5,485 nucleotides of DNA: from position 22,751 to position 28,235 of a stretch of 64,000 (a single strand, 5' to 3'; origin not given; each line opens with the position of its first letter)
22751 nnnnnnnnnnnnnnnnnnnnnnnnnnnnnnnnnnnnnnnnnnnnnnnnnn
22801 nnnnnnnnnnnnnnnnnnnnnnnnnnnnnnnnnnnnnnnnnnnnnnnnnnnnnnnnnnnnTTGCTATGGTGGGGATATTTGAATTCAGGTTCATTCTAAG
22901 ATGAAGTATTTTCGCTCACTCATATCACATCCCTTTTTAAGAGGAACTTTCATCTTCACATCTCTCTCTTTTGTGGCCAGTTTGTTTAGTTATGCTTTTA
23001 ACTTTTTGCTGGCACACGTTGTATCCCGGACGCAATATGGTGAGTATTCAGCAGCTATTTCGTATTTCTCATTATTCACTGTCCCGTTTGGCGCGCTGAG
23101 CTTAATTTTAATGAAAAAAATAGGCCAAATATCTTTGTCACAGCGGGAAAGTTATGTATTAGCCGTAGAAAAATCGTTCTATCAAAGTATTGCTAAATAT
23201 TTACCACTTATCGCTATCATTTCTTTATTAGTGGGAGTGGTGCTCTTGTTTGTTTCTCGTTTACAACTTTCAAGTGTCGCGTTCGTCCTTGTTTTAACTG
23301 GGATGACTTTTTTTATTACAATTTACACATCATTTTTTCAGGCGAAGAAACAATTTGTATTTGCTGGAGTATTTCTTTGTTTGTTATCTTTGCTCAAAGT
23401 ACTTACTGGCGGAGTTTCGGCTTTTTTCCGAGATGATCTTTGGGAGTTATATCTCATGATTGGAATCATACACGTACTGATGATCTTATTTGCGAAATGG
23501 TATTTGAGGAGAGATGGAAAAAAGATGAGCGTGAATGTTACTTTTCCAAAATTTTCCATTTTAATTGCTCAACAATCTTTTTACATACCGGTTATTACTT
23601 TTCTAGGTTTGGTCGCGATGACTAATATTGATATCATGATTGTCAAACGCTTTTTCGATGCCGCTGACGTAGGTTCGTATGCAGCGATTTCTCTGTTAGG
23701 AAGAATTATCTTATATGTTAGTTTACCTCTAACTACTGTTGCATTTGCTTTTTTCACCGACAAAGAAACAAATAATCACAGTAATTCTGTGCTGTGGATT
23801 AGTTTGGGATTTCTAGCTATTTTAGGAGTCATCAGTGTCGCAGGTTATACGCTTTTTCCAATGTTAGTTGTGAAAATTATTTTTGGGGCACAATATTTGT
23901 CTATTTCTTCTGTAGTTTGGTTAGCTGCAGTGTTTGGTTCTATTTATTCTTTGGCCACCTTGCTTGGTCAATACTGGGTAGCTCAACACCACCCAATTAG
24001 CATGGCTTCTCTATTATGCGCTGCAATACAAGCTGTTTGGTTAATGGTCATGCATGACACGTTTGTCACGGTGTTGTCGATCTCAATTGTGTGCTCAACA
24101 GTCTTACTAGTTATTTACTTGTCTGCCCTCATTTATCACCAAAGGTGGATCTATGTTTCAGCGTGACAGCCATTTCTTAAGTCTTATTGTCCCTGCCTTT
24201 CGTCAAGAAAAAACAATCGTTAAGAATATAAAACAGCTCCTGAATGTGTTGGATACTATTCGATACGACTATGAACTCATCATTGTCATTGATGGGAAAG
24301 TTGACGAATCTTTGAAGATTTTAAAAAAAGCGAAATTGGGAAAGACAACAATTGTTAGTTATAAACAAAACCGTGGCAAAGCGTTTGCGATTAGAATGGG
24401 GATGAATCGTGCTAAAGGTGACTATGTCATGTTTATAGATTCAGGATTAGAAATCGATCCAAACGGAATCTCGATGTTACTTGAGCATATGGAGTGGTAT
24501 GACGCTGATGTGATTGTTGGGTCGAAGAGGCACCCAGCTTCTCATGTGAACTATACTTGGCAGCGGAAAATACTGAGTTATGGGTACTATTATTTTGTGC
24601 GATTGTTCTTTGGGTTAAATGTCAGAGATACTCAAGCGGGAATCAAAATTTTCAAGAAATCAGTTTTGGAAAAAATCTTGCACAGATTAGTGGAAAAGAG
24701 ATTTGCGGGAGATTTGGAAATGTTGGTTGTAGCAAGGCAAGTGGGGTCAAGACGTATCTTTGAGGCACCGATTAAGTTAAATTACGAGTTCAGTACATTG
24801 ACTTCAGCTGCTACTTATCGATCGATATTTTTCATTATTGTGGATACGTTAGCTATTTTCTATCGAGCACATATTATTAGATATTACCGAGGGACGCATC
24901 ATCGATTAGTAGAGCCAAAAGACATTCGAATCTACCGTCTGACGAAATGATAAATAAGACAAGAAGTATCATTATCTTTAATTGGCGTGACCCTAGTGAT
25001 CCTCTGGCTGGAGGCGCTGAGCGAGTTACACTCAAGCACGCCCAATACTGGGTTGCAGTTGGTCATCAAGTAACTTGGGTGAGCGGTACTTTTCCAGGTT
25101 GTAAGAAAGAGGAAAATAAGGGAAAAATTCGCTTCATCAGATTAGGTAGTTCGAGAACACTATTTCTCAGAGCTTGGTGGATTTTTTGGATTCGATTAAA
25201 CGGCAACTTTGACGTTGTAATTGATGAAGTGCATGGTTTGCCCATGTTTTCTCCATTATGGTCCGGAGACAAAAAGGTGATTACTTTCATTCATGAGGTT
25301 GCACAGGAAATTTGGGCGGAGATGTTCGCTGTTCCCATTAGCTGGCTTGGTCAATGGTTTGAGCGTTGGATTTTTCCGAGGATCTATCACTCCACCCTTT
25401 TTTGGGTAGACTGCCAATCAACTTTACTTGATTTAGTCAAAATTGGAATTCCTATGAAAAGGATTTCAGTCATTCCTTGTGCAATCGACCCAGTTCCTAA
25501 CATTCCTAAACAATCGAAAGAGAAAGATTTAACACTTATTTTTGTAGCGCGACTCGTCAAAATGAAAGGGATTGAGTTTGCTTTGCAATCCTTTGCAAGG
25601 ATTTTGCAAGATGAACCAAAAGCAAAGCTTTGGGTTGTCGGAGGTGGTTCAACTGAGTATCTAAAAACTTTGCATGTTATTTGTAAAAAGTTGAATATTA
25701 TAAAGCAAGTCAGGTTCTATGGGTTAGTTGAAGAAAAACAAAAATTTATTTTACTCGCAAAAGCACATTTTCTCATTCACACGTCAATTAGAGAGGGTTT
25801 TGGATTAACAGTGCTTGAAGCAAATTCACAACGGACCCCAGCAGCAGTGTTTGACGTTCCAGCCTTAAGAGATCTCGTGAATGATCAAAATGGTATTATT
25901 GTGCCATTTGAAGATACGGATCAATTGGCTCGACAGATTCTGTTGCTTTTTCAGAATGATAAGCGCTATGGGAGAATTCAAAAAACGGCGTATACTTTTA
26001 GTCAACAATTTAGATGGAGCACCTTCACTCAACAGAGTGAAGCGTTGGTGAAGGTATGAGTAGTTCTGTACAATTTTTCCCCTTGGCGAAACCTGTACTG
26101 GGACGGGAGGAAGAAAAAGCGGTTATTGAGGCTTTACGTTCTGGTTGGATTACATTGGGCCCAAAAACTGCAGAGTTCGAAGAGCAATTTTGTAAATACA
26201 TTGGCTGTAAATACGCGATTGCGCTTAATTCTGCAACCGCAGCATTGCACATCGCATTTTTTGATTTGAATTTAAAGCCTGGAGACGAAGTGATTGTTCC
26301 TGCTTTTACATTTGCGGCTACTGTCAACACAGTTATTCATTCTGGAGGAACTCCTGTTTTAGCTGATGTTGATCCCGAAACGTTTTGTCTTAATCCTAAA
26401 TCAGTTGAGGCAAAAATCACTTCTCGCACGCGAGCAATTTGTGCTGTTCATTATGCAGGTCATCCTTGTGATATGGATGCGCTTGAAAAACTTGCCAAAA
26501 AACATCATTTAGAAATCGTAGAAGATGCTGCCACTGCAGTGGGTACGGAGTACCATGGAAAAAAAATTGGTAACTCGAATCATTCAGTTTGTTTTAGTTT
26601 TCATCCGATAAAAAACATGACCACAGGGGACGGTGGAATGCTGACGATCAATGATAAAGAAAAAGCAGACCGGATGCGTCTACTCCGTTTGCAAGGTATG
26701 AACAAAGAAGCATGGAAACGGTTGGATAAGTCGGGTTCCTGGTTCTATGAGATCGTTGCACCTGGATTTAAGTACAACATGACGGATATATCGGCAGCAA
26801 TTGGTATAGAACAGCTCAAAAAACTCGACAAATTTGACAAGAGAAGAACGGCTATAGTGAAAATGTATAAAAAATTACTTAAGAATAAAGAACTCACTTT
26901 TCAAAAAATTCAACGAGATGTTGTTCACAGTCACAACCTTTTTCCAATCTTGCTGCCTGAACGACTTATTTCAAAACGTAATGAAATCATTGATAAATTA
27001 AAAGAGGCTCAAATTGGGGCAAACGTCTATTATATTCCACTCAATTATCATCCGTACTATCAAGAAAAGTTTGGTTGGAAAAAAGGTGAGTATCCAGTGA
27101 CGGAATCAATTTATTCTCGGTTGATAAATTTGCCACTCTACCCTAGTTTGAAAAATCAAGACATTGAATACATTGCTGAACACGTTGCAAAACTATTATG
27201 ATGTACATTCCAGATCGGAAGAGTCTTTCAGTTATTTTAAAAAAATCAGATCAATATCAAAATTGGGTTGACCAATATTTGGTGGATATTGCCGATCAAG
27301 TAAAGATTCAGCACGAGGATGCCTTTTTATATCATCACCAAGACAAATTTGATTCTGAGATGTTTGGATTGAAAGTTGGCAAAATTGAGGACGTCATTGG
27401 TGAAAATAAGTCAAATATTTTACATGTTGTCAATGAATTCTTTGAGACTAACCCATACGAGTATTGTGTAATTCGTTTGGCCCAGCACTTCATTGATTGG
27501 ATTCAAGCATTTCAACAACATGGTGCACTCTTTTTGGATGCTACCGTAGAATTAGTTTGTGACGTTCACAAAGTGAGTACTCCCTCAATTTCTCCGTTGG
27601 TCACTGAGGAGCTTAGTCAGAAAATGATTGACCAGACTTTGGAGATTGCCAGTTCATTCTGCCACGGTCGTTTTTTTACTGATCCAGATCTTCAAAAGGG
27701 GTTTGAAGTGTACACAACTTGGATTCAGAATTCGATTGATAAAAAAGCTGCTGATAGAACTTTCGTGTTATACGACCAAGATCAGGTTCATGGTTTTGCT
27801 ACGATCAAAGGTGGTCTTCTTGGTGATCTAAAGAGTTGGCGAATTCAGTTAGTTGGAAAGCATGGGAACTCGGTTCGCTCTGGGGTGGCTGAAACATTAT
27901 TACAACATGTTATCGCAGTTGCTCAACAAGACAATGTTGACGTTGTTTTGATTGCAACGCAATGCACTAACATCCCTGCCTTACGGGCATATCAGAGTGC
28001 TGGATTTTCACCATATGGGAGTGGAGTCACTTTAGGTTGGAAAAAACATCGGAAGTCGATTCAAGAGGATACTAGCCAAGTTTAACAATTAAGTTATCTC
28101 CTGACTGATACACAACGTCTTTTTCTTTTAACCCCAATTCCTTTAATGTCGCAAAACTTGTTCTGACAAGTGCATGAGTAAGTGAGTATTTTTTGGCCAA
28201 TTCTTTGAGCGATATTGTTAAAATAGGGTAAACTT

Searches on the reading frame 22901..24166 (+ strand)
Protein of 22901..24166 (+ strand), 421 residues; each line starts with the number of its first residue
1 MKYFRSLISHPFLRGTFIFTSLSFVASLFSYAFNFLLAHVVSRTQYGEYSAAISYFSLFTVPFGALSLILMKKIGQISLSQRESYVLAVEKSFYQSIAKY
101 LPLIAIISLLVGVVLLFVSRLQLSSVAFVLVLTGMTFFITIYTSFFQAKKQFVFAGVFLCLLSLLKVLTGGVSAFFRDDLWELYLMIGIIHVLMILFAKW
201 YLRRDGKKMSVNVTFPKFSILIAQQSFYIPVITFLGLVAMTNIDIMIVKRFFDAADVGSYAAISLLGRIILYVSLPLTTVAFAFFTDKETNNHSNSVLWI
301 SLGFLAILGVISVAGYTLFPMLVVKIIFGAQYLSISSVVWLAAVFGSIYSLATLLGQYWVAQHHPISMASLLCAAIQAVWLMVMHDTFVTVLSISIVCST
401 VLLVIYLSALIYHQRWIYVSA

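Call 8: search_protein_families(library=pfam, proteins=[window:22901-24166:+], max_evalue=0.001)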
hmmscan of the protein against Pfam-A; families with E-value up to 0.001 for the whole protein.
window:22901-24166:+ (421 aa): 0 families

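Call 58: search_protein_families(library=pfam, proteins=[window:22901-24166:+], max_evalue=1)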
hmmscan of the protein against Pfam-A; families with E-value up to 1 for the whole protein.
window:22901-24166:+ (421 aa): 1 family
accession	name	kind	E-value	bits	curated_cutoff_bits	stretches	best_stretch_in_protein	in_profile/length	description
PF18169.6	SLATT_6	-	0.026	14.5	27.1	1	94-151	28-82/176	SMODS and SLOG-associating 2TM effector domain 6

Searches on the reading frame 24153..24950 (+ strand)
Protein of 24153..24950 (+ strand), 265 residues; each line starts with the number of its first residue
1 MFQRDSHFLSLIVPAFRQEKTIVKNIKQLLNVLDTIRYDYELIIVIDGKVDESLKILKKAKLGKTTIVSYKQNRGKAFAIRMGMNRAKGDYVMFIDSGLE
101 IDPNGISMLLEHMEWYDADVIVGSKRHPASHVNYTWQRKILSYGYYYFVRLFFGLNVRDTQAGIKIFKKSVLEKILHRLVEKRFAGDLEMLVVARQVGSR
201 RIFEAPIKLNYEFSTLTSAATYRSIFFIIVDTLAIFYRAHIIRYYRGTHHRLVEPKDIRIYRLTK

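Call 5: search_protein_families(library=pfam, proteins=[window:24153-24950:+], max_evalue=0.1)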
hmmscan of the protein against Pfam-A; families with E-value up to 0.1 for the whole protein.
window:24153-24950:+ (265 aa): 5 families
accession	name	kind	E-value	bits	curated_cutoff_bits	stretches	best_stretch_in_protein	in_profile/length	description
PF00535.33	Glycos_transf_2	-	2.3e-27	96.4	23.3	1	10-175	1-167/168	Glycosyl transferase family 2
PF13641.12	Glyco_tranf_2_3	-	2e-05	25.2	27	1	9-175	3-174/230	Glycosyltransferase like family 2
PF10111.15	Glyco_tranf_2_2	-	0.0013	18.7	27.3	1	10-97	1-90/276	Glycosyltransferase like family 2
PF06144.19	DNA_pol3_delta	-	0.0017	18.8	21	1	17-69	71-122/124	DNA polymerase III, delta subunit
PF13506.12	Glyco_transf_21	-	0.01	15.8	21.7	1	75-122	17-64/174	Glycosyl transferase family 21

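Call 6: search_protein_families(library=ncbifam, proteins=[window:24153-24950:+], max_evalue=0.1)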
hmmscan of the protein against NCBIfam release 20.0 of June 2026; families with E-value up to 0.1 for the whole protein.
window:24153-24950:+ (265 aa): 26 families (the best 25 are shown)
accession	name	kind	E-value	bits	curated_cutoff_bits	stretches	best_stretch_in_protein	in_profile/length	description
TIGR03937.1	PgaC_IcaA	equivalog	2.9e-15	56.1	422.3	1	5-114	43-151/407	poly-beta-1,6-N-acetyl-D-glucosamine synthase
NF047588.1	GlcsyltransPgfSStrep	equivalog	3.1e-14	52.9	500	1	9-184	3-176/308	glycosyltransferase PgfS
NF007986.1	PRK10714.1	equivalog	7.2e-13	48.2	529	1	9-179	8-176/316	undecaprenyl-phosphate 4-deoxy-4-formamido-L-arabinose transferase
NF007482.0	PRK10073.1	equivalog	6e-12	45.2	423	1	5-123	4-120/334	glycosyltransferase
NF041875.1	EPS_EpsD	equivalog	1.5e-10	41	370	1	10-130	2-121/325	exopolysaccharide biosynthesis glycosyltransferase EpsD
NF047683.1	TeichurnBiosyTuaG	equivalog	2.1e-10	40.7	400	1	6-114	5-112/252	teichuronic acid biosynthesis protein TuaG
NF058614.1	PPMAGASynPpgS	equivalog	4.6e-09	36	370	1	11-212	4-199/226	polyprenyl-phospho-N-acetylgalactosaminyl synthase PpgS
TIGR04182.1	glyco_TIGR04182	equivalog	8.5e-09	35.2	325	1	11-207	4-188/293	S-layer glycoprotein N-glycosyltransferase AglJ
TIGR04283.1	glyco_like_mftF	equivalog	4.7e-08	32.9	182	1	9-99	1-83/221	TIGR04283 family arsenosugar biosynthesis glycosyltransferase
TIGR03111.1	glyc2_xrt_Gpos1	hypoth_equivalog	1e-07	31.1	363.95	1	9-115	51-158/439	TIGR03111 family XrtG-associated glycosyltransferase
NF050050.1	ProtGlycPglI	equivalog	6.9e-07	28.9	500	1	8-114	3-109/306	GalNAc(5)-diNAcBac-PP-undecaprenol beta-1,3-glucosyltransferase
TIGR04009.1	wcaE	equivalog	1.8e-06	27.4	369.2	1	8-103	2-97/248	colanic acid biosynthesis glycosyltransferase WcaE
TIGR03965.1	mycofact_glyco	equivalog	4.8e-06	25.7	280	1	11-113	78-179/467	mycofactocin biosynthesis glycosyltransferase MftF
NF038302.1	EPS_HpsE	equivalog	8.5e-06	24.9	300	1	9-111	3-109/307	hormogonium polysaccharide biosynthesis glycosyltransferase HpsE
NF010496.0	PRK13915.1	equivalog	8.6e-06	25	262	1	6-110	30-139/307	glucosyl-3-phosphoglycerate synthase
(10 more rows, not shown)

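Call 20: search_solved_structures(query=window:24153-24950:+, max_evalue=0.001)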
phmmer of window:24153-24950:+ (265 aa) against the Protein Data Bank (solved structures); distinct sequences matched with E-value up to 0.001: 18.
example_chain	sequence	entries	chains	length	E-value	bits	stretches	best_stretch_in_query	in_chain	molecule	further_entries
5eke_A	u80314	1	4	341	5.4e-12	49.1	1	8-189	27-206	Uncharacterized glycosyltransferase sll0501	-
5ekp_C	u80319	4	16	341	6e-12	48.9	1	8-188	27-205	Uncharacterized glycosyltransferase sll0501 | Glycosyltransferase sll0501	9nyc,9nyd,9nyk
9nye_A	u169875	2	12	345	6.2e-12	48.9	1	8-188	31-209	Glycosyltransferase sll0501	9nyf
2z87_A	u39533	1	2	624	3.2e-11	46.5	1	8-113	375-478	Chondroitin synthase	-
2z86_A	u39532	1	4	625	3.2e-11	46.5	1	8-113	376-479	Chondroitin synthase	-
9hwj_A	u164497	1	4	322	4.6e-10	42.7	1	9-205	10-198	Undecaprenyl-phosphate 4-deoxy-4-formamido-L-arabinose transferase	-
6p61_A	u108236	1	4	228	8.6e-09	38.6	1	8-114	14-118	Glycosyltransferase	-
5mlz_A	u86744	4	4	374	4e-08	36.4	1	8-175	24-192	Dolichol monophosphate mannose synthase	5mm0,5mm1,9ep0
6h1j_A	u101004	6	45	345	2e-07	34.1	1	9-186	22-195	Probable ss-1,3-N-acetylglucosaminyltransferase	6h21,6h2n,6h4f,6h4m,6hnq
9bhc_C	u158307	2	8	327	6e-07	32.5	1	9-126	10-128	Undecaprenyl-phosphate 4-deoxy-4-formamido-L-arabinose transferase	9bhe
8vxh_A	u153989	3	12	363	7.6e-07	32.2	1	9-126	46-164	Undecaprenyl-phosphate 4-deoxy-4-formamido-L-arabinose transferase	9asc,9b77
5hea_A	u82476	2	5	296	4.4e-06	29.7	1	7-101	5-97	Putative glycosyltransferase (GalT1)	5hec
3bcv_A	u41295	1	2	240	2.8e-05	27.1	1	9-127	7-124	Putative glycosyltransferase protein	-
5tze_C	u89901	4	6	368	3e-05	27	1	10-121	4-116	Glycosyl transferase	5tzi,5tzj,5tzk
5tz8_A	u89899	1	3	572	5.2e-05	26.2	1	10-121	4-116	Glycosyl transferase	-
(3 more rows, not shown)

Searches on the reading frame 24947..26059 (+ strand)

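Call 8: search_protein_families(library=pfam, proteins=[window:24947-26059:+], max_evalue=0.001)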
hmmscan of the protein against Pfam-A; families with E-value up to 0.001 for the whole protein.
window:24947-26059:+ (370 aa): 5 families
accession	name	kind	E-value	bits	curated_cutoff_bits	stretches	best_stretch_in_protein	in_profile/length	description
PF00534.26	Glycos_transf_1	-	8.1e-33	113.8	26.4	1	189-349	10-170/172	Glycosyl transferases group 1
PF13692.12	Glyco_trans_1_4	-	1.6e-24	87.3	27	1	196-337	3-142/142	Glycosyl transferases group 1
PF13439.12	Glyco_transf_4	-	6.6e-15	56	28.5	1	22-182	2-168/170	Glycosyltransferase Family 4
PF20706.3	GT4-conflict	-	1.8e-08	34.2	26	1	177-302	174-311/385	Family 4 Glycosyltransferase in conflict systems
PF13579.12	Glyco_trans_4_4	-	2.9e-07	31.4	29.7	1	22-178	1-157/158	Glycosyl transferase 4-like domain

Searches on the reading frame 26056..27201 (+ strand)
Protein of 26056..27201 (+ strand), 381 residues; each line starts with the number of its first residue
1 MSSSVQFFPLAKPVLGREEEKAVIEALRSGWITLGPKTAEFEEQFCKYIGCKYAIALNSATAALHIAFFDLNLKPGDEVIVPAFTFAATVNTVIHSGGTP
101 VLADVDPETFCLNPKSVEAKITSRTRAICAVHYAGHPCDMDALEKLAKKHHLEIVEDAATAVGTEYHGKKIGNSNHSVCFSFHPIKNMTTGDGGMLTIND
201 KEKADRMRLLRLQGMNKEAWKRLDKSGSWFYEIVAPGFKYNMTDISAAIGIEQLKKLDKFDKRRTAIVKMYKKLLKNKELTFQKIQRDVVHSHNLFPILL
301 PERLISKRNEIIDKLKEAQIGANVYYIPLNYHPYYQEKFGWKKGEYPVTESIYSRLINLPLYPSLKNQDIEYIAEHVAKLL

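Call 8: search_protein_families(library=pfam, proteins=[window:26056-27201:+], max_evalue=0.001)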
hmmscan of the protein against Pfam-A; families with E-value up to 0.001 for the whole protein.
window:26056-27201:+ (381 aa): 4 families
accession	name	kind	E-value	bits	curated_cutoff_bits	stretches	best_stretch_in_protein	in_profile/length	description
PF01041.23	DegT_DnrJ_EryC1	-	2.5e-130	435.4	19.8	1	16-377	4-359/360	DegT/DnrJ/EryC1/StrS aminotransferase family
PF00155.27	Aminotran_1_2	-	9e-07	28.8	19.7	1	37-152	42-180/361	Aminotransferase class I and II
PF01212.27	Beta_elim_lyase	-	4.6e-05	23.3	27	1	36-209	32-224/288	Beta-eliminating lyase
PF01053.26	Cys_Met_Meta_PP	-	0.00068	18.7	27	0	36-160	52-176/381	Cys/Met metabolism PLP-dependent enzyme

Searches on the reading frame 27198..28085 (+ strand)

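Call 8: search_protein_families(library=pfam, proteins=[window:27198-28085:+], max_evalue=0.001)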
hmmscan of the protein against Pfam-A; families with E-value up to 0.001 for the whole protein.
window:27198-28085:+ (295 aa): 2 families
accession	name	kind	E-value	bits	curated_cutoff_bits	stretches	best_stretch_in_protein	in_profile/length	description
PF00583.31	Acetyltransf_1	-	1.9e-07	31.8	20.7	1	164-270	16-116/116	Acetyltransferase (GNAT) family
PF13420.13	Acetyltransf_4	-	0.00011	22.7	24.3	1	158-272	23-136/155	Acetyltransferase (GNAT) domain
